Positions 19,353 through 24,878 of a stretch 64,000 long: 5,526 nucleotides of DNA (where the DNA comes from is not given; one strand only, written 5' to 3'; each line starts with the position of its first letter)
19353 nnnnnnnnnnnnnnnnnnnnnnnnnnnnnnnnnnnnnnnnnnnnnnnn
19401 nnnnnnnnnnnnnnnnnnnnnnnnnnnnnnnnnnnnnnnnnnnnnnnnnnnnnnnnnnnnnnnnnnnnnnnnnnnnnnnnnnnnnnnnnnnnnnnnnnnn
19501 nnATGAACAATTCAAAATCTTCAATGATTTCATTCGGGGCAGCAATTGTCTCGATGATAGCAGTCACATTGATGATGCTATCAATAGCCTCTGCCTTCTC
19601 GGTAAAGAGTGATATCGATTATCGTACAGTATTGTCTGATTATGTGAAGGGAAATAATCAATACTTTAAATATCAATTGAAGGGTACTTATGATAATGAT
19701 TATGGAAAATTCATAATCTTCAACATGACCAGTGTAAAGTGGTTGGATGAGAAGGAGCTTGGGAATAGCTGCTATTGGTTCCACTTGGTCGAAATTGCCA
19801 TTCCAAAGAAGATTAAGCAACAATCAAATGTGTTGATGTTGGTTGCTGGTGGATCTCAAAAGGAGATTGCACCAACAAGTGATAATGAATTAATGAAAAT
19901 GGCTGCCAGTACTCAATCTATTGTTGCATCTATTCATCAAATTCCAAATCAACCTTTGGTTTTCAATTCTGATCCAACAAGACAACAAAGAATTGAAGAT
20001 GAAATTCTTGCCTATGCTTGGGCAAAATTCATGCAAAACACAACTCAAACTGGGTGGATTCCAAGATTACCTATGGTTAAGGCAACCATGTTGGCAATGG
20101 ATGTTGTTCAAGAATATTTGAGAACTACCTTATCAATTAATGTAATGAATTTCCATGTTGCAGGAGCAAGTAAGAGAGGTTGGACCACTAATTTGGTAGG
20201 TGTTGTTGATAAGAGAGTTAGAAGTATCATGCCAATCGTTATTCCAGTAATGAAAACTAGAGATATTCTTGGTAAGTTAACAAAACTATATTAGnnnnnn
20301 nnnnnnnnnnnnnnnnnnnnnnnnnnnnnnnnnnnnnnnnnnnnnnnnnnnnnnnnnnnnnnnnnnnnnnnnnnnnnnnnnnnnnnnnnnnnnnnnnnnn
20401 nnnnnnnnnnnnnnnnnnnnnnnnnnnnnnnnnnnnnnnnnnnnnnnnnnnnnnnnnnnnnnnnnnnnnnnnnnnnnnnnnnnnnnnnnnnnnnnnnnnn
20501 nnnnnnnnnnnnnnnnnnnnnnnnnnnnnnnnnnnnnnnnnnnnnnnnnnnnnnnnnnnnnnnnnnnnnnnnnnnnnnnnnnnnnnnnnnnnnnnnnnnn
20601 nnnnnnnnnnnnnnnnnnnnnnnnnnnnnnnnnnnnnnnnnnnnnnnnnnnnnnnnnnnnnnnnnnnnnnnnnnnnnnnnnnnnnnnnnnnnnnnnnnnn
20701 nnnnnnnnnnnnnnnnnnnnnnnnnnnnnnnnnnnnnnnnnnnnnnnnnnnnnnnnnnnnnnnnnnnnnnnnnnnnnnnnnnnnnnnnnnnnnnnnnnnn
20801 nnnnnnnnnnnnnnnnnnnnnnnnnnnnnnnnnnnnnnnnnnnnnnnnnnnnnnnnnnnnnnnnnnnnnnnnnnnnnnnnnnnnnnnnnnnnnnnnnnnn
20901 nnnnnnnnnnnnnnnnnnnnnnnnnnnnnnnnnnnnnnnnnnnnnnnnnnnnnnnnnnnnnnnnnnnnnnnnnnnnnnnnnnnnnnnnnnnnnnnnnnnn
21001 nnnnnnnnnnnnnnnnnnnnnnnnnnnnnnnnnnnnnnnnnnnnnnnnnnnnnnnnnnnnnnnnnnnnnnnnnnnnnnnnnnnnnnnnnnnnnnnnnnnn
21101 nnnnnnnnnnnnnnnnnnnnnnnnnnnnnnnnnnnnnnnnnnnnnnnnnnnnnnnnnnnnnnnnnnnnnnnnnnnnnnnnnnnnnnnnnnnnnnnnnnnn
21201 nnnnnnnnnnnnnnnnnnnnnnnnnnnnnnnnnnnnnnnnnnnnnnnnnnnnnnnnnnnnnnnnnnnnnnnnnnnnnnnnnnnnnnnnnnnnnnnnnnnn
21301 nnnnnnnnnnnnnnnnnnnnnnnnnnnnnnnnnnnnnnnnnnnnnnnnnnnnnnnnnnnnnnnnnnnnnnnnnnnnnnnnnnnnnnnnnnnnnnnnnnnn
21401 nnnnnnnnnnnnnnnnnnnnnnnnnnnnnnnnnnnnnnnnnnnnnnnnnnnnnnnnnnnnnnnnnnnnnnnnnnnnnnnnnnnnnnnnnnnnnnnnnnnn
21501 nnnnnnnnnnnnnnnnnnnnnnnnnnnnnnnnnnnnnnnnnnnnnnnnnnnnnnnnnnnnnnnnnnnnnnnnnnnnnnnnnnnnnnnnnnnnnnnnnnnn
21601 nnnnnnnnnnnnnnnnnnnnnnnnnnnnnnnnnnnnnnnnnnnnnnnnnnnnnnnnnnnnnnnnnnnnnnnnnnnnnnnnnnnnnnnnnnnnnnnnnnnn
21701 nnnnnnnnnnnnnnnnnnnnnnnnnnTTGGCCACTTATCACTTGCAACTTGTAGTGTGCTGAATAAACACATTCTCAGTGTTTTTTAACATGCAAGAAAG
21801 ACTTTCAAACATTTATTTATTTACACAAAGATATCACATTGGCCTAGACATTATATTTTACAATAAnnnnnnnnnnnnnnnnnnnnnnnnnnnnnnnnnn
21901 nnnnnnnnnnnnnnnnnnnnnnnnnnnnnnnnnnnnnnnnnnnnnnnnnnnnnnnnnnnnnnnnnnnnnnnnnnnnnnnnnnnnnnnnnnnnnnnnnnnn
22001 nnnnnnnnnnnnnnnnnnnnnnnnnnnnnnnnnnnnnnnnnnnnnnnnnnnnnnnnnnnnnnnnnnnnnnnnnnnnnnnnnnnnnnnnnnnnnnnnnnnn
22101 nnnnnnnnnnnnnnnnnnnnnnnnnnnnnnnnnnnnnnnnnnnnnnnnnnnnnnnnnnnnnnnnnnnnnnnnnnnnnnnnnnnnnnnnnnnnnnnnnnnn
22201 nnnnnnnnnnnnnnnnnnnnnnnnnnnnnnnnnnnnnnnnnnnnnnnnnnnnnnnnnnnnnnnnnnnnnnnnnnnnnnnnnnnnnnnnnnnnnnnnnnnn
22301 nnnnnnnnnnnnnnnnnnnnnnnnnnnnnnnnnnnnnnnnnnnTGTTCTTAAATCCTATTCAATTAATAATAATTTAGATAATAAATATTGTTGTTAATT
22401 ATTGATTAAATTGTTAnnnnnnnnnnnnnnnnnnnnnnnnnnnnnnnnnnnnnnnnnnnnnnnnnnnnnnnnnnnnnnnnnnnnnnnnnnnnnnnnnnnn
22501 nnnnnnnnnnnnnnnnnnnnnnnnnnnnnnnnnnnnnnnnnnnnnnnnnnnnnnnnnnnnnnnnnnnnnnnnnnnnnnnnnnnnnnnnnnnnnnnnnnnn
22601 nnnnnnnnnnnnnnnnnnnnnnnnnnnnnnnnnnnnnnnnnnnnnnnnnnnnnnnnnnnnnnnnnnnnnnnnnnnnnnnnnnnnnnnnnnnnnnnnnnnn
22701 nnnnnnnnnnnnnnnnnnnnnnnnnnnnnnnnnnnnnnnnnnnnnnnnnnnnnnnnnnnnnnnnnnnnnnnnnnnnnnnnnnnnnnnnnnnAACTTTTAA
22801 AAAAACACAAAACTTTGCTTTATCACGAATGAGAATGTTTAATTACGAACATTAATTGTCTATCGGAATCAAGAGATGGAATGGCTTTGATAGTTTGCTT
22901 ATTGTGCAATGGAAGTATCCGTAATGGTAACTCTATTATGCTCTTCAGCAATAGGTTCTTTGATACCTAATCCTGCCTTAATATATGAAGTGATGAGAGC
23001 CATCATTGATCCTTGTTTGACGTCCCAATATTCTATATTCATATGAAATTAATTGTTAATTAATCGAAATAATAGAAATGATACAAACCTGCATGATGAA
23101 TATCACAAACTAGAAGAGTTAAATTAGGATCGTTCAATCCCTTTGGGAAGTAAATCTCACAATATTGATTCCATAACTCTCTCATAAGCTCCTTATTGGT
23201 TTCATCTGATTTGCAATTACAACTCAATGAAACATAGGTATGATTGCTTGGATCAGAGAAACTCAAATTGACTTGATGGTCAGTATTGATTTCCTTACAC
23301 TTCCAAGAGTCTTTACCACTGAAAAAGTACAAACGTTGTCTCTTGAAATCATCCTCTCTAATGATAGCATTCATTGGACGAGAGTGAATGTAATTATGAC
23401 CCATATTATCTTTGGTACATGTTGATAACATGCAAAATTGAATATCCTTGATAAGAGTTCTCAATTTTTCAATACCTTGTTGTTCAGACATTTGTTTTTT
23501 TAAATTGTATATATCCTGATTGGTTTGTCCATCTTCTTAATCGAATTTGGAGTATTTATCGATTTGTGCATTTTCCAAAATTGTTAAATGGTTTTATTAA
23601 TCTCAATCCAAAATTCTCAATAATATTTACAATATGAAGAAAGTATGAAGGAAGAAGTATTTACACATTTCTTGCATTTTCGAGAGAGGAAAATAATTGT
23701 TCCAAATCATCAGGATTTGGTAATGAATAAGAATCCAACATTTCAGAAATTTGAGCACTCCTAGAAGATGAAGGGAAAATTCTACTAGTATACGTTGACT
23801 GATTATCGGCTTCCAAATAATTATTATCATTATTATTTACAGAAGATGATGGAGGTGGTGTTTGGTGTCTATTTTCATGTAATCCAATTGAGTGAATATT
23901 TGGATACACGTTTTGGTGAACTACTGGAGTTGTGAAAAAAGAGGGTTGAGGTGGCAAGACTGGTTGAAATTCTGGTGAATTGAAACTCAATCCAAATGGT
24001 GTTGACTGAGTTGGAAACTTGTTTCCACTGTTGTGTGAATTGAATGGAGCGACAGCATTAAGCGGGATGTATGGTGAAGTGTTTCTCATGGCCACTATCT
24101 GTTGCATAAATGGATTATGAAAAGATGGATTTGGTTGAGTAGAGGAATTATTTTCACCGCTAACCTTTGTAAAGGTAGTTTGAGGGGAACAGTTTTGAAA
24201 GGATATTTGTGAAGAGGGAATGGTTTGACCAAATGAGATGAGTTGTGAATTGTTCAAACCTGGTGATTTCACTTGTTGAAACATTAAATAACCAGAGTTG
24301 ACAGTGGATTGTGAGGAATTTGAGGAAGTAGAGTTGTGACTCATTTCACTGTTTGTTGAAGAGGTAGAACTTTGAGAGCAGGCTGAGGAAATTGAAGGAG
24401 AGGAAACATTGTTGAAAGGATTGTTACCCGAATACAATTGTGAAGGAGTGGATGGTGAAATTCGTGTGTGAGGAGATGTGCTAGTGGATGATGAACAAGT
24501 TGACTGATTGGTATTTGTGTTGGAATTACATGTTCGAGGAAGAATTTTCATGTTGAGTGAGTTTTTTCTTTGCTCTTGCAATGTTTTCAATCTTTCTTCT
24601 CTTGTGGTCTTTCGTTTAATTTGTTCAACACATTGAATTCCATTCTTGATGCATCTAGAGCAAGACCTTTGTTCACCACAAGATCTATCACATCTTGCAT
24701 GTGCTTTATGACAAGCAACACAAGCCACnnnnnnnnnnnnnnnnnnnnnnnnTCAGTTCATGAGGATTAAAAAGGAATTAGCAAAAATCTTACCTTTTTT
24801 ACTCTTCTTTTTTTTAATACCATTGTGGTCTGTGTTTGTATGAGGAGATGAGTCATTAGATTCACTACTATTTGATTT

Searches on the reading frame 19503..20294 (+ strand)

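Call 60: search_protein_families(library=pfam, proteins=[window:19503-20294:+], max_evalue=0.01)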
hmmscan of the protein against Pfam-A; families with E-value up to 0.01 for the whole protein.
window:19503-20294:+ (263 aa): 1 family
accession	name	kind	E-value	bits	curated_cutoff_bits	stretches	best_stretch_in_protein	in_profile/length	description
PF10142.15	PhoPQ_related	-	9.4e-61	206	20.3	1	44-263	1-220/367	PhoPQ-activated pathogenicity-related protein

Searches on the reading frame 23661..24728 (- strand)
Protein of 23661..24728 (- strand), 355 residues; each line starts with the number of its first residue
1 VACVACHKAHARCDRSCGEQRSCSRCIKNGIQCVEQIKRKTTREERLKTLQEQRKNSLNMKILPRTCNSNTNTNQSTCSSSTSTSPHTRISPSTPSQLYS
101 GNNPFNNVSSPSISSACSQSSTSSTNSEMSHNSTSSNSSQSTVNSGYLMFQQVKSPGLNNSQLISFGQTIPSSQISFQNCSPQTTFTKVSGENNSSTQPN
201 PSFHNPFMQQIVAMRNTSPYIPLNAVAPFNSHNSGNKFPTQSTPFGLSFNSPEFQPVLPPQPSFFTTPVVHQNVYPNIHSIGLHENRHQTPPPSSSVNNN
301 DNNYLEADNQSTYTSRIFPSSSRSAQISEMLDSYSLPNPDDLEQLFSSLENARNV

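Call 60: search_protein_families(library=pfam, proteins=[window:23661-24728:-], max_evalue=0.01)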
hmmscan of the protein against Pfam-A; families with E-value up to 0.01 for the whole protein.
window:23661-24728:- (355 aa): 1 family
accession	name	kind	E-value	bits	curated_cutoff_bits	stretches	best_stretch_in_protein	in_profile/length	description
PF00172.23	Zn_clus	-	1.5e-05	25.4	21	1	2-40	2-37/39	Fungal Zn(2)-Cys(6) binuclear cluster domain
